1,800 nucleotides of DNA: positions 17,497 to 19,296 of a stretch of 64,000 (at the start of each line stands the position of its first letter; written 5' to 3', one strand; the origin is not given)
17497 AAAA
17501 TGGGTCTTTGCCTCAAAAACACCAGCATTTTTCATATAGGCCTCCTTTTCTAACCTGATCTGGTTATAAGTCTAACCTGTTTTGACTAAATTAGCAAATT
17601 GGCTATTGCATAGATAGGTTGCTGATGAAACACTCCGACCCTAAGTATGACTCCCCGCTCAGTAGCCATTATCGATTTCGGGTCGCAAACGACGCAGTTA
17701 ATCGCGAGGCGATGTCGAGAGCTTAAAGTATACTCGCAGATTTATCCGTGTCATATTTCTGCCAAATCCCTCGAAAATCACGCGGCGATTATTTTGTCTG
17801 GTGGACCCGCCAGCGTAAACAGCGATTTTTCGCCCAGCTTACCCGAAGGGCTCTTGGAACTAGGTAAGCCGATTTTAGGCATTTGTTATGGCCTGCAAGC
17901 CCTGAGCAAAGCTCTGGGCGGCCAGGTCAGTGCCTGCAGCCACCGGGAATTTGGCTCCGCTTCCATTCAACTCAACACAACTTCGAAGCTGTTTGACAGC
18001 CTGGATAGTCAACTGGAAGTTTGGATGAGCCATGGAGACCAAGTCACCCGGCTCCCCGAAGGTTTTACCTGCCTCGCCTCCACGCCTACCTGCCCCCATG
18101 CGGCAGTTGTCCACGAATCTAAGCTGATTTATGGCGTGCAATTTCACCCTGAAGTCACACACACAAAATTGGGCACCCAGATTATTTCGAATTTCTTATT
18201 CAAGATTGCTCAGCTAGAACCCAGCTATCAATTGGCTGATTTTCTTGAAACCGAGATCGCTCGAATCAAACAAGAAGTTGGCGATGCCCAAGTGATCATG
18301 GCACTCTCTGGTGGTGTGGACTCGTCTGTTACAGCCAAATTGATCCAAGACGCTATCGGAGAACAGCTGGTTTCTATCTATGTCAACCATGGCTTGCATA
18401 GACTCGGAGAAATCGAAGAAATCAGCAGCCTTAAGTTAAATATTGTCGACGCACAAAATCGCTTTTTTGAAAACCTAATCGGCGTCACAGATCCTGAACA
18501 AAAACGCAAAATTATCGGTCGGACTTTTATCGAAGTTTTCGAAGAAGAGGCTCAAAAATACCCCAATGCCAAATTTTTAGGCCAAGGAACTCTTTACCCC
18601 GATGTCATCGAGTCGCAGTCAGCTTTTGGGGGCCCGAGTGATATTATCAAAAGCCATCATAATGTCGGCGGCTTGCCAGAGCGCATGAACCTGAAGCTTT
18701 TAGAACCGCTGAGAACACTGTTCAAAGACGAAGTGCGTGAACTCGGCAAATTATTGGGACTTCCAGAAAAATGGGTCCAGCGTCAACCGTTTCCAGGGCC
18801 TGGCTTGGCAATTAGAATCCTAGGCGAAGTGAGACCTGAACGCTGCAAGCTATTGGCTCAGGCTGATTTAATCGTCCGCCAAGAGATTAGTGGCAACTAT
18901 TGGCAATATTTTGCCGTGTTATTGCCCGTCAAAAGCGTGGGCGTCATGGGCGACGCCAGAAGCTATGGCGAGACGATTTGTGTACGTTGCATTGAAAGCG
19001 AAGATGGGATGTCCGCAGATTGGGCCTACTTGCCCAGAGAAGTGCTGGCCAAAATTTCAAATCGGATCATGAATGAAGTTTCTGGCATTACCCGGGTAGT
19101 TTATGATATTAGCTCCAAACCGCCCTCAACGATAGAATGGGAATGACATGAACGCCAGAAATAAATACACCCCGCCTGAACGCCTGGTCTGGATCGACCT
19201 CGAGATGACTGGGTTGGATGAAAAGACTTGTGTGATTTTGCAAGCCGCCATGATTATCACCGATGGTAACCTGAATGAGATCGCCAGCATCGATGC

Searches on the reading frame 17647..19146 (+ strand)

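Call 74: search_protein_families(library=pfam, proteins=[window:17647-19146:+], max_evalue=0.00001)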
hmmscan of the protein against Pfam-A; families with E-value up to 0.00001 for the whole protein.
window:17647-19146:+ (499 aa): 4 families
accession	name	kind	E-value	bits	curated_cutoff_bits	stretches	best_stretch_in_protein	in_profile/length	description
PF00117.34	GATase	-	2e-43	148.7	22.8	1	8-186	2-189/190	Glutamine amidotransferase class-I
PF00958.27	GMP_synt_C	-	2.2e-40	137.1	27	1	411-498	5-92/92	GMP synthase C terminal domain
PF07722.19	Peptidase_C26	-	1.6e-10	41.5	20.5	1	65-169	97-219/219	Peptidase C26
PF02540.23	NAD_synthase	-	1.6e-09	37.7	21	0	208-242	13-48/242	NAD synthase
